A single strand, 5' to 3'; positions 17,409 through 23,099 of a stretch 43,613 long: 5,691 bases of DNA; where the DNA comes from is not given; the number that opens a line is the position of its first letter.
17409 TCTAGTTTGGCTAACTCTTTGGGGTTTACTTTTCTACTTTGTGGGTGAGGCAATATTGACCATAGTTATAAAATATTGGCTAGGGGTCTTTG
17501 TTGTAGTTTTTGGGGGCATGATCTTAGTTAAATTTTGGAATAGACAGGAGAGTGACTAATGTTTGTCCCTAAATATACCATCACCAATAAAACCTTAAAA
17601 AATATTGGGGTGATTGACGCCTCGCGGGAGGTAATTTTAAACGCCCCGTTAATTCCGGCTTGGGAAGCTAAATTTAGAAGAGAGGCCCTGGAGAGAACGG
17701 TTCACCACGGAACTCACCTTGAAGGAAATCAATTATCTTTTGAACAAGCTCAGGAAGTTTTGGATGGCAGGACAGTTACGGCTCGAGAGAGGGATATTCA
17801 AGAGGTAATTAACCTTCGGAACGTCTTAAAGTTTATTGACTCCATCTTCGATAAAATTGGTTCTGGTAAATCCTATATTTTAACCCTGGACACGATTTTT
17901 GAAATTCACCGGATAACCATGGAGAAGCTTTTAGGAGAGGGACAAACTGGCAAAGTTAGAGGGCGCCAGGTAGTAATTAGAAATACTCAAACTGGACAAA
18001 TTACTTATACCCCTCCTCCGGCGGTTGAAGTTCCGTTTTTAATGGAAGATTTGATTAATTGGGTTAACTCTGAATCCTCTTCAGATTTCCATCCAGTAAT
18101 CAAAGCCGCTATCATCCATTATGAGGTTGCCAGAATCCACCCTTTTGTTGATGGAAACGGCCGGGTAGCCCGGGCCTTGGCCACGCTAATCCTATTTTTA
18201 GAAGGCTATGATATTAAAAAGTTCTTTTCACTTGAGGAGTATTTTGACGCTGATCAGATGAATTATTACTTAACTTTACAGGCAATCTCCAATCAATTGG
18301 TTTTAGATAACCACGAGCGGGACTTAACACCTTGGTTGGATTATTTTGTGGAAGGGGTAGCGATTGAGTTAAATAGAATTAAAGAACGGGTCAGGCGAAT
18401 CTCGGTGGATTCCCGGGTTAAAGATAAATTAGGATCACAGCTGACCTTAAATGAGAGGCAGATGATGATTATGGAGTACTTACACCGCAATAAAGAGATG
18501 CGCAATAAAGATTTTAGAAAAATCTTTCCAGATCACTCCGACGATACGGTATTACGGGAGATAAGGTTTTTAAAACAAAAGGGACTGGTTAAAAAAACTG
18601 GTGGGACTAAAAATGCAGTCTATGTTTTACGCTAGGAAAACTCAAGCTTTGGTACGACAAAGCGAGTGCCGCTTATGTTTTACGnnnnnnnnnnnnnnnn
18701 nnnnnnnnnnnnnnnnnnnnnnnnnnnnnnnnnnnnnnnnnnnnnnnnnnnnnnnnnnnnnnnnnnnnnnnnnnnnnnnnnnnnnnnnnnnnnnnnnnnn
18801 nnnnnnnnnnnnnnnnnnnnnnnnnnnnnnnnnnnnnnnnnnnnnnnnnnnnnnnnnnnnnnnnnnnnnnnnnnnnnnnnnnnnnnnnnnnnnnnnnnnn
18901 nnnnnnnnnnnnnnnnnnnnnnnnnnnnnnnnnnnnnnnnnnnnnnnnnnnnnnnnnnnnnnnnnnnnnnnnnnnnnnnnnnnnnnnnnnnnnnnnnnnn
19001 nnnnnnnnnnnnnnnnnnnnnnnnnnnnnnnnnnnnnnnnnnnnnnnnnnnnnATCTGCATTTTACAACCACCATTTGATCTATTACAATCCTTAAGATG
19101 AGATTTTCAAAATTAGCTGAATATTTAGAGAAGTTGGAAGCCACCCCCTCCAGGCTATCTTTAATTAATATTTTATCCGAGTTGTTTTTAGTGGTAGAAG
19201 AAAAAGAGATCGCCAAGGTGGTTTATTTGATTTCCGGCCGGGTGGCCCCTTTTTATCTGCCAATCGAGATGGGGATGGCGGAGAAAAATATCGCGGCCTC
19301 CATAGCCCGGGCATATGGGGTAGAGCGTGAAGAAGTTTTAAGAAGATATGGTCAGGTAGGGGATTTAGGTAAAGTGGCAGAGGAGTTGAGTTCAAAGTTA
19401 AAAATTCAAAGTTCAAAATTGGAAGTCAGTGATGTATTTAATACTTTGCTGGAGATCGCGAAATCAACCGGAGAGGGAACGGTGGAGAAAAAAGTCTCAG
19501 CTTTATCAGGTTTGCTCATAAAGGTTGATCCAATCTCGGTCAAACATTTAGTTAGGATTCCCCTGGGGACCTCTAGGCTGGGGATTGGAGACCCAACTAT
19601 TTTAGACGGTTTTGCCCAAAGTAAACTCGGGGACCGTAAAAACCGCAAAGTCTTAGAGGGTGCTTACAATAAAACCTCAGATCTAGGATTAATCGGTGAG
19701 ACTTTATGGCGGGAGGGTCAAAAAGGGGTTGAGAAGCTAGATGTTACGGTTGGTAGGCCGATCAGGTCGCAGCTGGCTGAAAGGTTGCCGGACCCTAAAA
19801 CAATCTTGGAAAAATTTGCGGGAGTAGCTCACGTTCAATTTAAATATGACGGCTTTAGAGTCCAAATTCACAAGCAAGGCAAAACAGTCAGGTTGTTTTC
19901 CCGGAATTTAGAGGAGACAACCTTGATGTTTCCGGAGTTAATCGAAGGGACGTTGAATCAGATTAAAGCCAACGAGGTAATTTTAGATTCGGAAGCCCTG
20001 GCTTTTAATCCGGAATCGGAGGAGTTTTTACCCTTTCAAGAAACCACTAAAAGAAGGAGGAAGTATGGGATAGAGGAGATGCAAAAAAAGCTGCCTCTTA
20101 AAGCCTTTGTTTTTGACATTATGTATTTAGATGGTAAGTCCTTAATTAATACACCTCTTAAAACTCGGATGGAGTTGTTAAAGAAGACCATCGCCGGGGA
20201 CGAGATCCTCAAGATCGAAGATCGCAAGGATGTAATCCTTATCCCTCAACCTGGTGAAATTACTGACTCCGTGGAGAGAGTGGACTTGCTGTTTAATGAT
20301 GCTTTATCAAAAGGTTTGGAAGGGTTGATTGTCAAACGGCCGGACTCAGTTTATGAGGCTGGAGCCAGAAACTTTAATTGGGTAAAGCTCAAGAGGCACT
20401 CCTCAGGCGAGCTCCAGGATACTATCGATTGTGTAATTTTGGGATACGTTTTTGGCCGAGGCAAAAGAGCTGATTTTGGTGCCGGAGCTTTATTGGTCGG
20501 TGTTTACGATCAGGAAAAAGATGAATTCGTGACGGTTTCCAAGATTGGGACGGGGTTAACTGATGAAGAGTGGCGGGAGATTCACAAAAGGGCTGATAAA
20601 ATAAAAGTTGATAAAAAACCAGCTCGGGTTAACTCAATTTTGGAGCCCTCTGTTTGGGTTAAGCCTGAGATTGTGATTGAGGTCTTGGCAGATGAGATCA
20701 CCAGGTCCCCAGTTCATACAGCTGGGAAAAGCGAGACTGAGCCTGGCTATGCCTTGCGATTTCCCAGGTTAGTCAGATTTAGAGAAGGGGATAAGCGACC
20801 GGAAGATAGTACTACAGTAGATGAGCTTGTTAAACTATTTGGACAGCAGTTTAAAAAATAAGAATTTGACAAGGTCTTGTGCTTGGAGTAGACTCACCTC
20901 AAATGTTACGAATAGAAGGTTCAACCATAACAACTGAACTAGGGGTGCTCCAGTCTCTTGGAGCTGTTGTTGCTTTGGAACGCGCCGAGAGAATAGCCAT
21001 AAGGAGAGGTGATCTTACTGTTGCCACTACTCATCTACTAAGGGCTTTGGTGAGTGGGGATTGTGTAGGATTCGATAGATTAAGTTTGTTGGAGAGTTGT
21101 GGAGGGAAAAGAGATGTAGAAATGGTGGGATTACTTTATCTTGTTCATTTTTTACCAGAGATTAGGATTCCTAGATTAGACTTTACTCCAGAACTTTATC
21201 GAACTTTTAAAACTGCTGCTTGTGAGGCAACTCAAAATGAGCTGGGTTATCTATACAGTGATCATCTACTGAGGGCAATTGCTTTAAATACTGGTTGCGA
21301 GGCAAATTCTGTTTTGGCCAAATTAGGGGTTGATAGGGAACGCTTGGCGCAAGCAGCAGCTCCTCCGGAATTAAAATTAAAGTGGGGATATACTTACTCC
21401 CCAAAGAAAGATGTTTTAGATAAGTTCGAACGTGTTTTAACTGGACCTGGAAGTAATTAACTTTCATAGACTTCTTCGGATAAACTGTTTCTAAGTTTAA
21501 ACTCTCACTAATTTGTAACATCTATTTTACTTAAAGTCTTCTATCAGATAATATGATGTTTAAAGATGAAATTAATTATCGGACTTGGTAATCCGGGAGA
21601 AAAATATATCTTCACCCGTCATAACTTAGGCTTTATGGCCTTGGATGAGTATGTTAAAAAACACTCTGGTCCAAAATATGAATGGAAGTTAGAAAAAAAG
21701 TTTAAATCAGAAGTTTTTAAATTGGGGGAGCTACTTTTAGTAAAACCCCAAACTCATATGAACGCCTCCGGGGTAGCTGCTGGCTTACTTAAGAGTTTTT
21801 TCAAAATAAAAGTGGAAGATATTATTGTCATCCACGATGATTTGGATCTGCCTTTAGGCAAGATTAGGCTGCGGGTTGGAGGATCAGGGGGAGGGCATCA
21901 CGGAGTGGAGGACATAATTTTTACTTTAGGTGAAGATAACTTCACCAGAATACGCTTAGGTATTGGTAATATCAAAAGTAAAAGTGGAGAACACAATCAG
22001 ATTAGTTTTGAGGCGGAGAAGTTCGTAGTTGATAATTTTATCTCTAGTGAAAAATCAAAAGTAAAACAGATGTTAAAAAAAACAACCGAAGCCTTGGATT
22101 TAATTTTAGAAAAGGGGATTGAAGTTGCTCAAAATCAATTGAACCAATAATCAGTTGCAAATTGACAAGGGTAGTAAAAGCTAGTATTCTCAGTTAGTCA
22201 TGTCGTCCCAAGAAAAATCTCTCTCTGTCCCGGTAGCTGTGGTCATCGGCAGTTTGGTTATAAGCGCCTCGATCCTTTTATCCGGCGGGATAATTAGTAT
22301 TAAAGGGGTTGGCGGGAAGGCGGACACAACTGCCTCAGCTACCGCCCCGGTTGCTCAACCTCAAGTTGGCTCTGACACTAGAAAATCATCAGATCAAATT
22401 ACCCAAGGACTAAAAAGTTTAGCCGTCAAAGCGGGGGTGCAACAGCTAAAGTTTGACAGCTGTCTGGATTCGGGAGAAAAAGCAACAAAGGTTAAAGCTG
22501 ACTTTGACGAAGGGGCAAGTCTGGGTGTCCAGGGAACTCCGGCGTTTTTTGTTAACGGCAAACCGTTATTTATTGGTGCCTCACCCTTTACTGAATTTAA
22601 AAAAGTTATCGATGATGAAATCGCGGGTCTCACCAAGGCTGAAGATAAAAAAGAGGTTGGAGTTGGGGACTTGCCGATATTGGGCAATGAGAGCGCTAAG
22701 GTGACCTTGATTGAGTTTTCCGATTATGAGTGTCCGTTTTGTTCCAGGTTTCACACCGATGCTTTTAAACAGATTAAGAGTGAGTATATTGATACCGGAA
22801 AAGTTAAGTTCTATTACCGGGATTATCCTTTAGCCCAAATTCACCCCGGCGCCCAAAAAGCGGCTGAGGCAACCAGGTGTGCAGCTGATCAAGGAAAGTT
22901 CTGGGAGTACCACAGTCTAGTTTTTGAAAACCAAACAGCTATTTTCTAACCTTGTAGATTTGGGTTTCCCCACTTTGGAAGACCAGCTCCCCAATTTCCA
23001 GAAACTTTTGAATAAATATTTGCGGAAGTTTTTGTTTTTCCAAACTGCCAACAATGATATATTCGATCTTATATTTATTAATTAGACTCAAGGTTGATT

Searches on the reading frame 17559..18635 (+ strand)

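Call 10: search_protein_families(library=pfam, proteins=[window:17559-18635:+], max_evalue=0.0001)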
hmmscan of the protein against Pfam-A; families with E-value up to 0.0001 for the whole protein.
window:17559-18635:+ (358 aa): 1 family
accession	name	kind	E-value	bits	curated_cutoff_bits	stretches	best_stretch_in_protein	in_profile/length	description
PF02661.23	Fic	-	1.1e-24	87.5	24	1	108-212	2-93/93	Fic/DOC family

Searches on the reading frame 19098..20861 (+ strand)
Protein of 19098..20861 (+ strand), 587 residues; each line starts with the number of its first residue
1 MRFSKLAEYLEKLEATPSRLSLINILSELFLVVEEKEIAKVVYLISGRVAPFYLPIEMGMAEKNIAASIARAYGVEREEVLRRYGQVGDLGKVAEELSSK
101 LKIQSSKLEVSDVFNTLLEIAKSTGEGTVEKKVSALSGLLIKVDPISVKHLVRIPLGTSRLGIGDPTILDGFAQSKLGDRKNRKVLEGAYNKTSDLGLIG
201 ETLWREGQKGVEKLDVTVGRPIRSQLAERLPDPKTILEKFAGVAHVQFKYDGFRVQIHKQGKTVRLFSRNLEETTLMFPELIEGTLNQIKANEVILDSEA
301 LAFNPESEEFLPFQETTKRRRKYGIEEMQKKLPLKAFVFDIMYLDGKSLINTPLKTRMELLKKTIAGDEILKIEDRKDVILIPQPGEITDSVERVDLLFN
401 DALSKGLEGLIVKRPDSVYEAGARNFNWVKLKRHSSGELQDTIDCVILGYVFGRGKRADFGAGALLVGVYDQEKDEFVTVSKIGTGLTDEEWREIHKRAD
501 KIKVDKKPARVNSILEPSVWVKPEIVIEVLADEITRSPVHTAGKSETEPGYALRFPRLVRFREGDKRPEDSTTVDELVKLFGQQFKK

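Call 10: search_protein_families(library=pfam, proteins=[window:19098-20861:+], max_evalue=0.0001)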
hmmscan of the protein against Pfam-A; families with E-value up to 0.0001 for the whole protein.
window:19098-20861:+ (587 aa): 3 families
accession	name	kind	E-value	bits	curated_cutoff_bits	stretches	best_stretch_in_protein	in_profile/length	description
PF01068.26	DNA_ligase_A_M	-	1e-52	179.3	26.2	1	225-432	2-204/204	ATP dependent DNA ligase domain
PF04675.19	DNA_ligase_A_N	-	1.3e-35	123.6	24.6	1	3-173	2-174/174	DNA ligase N terminus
PF04679.21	DNA_ligase_A_C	-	9.9e-21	74.4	27.5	1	462-563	5-92/94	ATP dependent DNA ligase C terminal region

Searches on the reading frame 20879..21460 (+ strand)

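Call 10: search_protein_families(library=pfam, proteins=[window:20879-21460:+], max_evalue=0.0001)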
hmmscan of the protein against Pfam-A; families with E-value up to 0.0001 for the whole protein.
window:20879-21460:+ (193 aa): 1 family
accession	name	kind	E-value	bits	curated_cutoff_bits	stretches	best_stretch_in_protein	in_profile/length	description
PF02861.25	Clp_N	-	5.9e-08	33.2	20.7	0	117-159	5-47/53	Clp amino terminal domain, pathogenicity island component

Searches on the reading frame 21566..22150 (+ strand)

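Call 10: search_protein_families(library=pfam, proteins=[window:21566-22150:+], max_evalue=0.0001)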
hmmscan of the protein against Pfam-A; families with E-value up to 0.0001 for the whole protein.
window:21566-22150:+ (194 aa): 1 family
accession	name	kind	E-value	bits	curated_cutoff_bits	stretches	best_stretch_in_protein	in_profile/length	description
PF01195.25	Pept_tRNA_hydro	-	6.5e-55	186.3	27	1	3-193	1-183/183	Peptidyl-tRNA hydrolase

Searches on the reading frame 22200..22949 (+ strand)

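Call 10: search_protein_families(library=pfam, proteins=[window:22200-22949:+], max_evalue=0.0001)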
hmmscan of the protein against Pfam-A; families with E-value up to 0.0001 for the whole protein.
window:22200-22949:+ (249 aa): 3 families
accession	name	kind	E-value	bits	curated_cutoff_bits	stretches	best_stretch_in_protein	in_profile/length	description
PF13462.12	Thioredoxin_4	-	5.9e-33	114.8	23.2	2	159-245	6-90/165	Thioredoxin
PF01323.26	DSBA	-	5.4e-16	59.4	25.6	1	69-137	123-190/191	DSBA-like thioredoxin domain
PF13098.12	Thioredoxin_2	-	2.4e-07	31.5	27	0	165-235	4-58/104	Thioredoxin-like domain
